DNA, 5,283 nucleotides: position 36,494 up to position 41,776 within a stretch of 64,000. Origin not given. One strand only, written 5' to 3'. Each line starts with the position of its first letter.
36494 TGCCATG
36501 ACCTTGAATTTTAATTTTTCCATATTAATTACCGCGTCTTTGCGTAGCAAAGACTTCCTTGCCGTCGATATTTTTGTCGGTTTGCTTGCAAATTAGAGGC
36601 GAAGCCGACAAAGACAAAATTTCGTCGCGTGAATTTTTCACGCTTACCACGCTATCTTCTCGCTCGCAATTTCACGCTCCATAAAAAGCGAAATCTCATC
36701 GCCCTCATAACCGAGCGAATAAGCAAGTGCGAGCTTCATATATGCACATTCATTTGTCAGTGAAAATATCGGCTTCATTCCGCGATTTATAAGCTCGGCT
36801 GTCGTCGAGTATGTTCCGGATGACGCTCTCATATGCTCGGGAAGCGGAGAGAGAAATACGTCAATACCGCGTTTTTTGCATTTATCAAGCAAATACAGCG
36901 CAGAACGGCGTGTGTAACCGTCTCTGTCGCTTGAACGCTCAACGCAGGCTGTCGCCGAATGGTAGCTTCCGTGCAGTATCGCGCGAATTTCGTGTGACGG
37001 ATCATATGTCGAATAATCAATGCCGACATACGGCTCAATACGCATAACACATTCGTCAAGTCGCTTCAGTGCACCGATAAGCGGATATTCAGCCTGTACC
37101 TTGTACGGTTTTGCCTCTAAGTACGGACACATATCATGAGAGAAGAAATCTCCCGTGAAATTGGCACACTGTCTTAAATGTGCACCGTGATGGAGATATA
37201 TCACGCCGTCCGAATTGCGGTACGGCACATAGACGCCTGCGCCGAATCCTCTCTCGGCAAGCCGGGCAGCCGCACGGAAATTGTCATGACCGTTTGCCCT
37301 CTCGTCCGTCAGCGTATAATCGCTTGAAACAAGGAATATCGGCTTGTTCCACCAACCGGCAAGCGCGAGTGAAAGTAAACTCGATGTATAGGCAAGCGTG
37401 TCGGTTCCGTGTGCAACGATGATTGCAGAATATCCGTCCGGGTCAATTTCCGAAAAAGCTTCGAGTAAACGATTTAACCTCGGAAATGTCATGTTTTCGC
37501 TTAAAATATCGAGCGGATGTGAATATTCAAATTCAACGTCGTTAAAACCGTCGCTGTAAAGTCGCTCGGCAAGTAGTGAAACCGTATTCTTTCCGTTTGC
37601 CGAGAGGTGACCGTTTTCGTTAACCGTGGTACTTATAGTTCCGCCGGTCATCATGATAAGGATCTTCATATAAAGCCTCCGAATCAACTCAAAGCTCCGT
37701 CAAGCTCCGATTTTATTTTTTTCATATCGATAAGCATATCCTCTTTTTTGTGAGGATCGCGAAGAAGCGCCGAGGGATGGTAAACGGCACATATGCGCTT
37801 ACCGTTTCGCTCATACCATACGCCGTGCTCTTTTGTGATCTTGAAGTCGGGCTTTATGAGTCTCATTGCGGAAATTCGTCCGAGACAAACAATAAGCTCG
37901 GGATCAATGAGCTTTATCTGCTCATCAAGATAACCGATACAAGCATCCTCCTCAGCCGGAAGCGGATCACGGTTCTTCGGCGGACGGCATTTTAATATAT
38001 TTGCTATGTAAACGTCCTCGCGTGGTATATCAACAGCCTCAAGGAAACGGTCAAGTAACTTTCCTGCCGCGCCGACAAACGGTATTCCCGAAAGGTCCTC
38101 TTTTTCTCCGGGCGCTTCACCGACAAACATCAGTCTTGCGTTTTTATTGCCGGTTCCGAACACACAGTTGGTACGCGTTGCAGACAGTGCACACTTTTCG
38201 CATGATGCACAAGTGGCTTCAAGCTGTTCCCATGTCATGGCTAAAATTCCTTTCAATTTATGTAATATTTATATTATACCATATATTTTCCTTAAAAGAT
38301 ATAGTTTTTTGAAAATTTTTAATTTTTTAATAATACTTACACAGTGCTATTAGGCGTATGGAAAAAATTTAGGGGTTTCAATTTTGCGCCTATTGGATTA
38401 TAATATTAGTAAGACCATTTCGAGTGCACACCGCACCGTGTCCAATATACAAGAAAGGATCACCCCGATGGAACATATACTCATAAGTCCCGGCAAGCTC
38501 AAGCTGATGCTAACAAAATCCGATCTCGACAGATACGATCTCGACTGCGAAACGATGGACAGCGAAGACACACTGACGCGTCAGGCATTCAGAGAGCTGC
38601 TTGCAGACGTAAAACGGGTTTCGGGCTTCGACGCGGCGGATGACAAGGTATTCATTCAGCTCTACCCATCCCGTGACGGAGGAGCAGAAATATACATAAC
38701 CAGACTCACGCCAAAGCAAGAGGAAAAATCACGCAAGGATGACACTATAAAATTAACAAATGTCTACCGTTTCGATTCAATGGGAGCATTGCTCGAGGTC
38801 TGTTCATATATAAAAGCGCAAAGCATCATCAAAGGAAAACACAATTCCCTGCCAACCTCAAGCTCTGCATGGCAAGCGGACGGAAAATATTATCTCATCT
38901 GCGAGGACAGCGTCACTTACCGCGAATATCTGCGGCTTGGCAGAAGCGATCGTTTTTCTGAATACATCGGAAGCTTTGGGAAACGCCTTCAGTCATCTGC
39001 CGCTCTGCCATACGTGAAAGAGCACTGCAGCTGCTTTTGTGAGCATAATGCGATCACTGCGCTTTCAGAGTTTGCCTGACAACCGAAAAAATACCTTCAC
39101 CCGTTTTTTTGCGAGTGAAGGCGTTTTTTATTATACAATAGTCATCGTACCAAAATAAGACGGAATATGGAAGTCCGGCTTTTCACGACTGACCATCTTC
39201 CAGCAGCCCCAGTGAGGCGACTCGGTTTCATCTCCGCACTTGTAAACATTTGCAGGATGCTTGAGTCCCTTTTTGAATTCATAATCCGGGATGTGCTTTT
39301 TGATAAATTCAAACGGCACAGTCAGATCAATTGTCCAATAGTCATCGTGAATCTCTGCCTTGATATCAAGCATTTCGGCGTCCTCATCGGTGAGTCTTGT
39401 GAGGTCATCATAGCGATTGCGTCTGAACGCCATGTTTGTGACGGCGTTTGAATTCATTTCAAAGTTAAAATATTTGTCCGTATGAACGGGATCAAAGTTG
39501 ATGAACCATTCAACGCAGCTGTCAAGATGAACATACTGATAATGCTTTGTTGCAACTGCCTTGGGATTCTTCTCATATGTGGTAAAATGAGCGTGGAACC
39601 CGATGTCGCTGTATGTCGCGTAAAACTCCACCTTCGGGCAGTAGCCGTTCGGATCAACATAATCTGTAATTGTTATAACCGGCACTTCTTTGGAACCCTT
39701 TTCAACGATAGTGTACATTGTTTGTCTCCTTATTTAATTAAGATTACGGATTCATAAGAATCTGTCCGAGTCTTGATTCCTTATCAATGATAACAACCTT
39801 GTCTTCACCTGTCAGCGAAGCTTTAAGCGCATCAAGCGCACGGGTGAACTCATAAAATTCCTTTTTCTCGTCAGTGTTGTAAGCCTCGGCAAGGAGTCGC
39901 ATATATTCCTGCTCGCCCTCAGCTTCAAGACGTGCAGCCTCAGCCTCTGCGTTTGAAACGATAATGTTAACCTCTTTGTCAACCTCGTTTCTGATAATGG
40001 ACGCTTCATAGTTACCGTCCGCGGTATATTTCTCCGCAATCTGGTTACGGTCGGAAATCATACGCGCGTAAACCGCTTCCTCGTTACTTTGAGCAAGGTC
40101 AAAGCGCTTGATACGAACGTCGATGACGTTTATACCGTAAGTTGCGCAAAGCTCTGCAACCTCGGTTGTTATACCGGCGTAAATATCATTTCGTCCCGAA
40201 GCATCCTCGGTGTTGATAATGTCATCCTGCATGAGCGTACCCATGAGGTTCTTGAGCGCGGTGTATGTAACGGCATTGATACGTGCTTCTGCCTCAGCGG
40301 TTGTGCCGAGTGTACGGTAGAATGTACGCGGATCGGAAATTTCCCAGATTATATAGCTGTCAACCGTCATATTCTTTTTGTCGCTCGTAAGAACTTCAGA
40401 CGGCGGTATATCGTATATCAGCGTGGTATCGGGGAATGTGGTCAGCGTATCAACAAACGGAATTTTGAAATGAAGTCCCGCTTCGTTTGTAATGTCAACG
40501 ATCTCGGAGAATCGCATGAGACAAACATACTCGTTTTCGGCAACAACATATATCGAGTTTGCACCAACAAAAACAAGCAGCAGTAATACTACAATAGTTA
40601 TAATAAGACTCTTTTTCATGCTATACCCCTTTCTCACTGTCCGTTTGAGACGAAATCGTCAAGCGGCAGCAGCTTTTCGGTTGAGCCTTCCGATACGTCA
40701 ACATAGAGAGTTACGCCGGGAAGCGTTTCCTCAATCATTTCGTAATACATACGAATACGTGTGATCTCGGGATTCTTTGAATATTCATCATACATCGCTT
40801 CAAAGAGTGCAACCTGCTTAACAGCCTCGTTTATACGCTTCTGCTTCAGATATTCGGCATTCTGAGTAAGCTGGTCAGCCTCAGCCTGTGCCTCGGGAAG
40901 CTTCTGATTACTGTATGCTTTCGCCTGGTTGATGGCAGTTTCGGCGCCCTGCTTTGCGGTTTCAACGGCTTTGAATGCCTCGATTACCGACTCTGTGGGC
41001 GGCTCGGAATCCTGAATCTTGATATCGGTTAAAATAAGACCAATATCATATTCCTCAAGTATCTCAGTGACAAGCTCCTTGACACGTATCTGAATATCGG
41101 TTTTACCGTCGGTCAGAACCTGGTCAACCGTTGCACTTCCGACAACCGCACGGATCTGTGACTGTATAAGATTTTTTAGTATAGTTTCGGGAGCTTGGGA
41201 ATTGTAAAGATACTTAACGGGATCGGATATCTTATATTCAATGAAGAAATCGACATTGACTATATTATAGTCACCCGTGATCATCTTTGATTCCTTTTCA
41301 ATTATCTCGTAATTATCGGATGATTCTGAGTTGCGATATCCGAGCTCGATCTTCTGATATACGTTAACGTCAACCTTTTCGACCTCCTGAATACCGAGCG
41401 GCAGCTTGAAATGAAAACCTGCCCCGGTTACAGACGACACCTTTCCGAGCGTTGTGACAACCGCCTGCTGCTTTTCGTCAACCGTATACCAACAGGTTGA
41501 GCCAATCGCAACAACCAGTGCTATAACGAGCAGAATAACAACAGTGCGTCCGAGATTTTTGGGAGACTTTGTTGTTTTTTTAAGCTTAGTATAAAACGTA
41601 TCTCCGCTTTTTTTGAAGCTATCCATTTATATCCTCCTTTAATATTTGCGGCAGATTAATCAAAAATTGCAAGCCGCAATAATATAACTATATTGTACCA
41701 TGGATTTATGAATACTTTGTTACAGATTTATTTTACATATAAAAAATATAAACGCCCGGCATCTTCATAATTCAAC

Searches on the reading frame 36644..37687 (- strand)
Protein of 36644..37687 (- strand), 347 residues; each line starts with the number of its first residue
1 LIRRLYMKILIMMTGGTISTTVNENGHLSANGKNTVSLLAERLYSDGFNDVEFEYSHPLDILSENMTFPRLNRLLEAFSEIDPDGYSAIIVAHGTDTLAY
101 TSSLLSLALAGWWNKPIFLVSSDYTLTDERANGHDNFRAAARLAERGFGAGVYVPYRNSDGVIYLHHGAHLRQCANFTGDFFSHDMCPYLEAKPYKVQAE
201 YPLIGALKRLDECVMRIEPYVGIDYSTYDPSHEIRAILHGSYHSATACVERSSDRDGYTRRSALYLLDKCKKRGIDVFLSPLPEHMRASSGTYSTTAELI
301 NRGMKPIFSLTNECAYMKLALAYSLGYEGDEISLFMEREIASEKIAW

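Call 99: search_protein_families(library=pfam, max_evalue=1e-8, proteins=[window:36644-37687:-])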
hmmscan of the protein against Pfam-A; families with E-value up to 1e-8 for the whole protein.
window:36644-37687:- (347 aa): 1 family
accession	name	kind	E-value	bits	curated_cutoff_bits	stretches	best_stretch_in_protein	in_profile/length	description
PF00710.25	Asparaginase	-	9.1e-27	94.3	22.5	1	8-191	1-178/193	Asparaginase, N-terminal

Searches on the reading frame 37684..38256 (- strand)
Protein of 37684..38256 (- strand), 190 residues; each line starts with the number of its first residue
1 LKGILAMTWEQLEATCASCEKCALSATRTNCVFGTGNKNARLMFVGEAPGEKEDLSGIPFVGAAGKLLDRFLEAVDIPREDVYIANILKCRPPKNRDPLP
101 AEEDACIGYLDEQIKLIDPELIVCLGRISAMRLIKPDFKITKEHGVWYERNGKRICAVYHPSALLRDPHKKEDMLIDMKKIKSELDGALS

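Call 99: search_protein_families(library=pfam, max_evalue=1e-8, proteins=[window:37684-38256:-])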
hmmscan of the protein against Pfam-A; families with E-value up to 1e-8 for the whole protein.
window:37684-38256:- (190 aa): 1 family
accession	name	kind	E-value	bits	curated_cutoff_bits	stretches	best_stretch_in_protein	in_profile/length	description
PF03167.25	UDG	-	1.6e-36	125.9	24.3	1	33-172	1-129/141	Uracil DNA glycosylase superfamily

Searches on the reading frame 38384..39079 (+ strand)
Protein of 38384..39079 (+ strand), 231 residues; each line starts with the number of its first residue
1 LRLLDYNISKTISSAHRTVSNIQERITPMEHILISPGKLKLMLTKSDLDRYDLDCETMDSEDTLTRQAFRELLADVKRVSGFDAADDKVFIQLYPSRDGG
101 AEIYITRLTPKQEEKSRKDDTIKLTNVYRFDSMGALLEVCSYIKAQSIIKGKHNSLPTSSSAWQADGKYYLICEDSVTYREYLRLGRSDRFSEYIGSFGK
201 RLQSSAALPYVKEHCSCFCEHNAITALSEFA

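Call 100: search_protein_families(library=pfam, max_evalue=1e-8, proteins=[window:38384-39079:+])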
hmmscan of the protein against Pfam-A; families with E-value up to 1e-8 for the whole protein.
window:38384-39079:+ (231 aa): 1 family
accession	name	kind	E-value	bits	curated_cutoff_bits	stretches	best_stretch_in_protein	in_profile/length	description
PF05389.17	MecA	-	1.4e-15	58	22.5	0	111-227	120-221/221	Negative regulator of genetic competence (MecA)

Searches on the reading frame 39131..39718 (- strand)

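Call 100: search_protein_families(library=pfam, max_evalue=1e-8, proteins=[window:39131-39718:-])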
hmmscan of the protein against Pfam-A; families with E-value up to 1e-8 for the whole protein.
window:39131-39718:- (195 aa): 1 family
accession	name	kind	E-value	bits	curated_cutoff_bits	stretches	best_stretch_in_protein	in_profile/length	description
PF16011.10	CBM9_2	-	1.2e-30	107.2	25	1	24-193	25-198/199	Carbohydrate-binding family 9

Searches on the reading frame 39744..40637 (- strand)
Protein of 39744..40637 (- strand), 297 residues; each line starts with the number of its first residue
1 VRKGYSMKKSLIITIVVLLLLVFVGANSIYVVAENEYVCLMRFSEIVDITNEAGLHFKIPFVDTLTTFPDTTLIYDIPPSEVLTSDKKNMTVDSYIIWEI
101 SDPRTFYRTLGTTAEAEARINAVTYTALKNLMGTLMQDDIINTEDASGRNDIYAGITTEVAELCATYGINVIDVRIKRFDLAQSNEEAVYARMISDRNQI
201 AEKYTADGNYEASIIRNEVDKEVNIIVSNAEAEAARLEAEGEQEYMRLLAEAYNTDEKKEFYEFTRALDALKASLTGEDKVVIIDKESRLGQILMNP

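Call 100: search_protein_families(library=pfam, max_evalue=1e-8, proteins=[window:39744-40637:-])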
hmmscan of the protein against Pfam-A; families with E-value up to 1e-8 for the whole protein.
window:39744-40637:- (297 aa): 1 family
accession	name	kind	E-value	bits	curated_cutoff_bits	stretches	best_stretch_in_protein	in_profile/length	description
PF01145.31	Band_7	-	6.4e-31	108.2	23.6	1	31-207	2-173/176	SPFH domain / Band 7 family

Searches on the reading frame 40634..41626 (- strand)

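Call 100: search_protein_families(library=pfam, max_evalue=1e-8, proteins=[window:40634-41626:-])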
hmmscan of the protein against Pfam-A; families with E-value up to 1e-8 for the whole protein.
window:40634-41626:- (330 aa): 1 family
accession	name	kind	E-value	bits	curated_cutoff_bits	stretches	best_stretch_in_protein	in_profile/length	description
PF01145.31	Band_7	-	7.4e-30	104.7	23.6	1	48-237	2-174/176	SPFH domain / Band 7 family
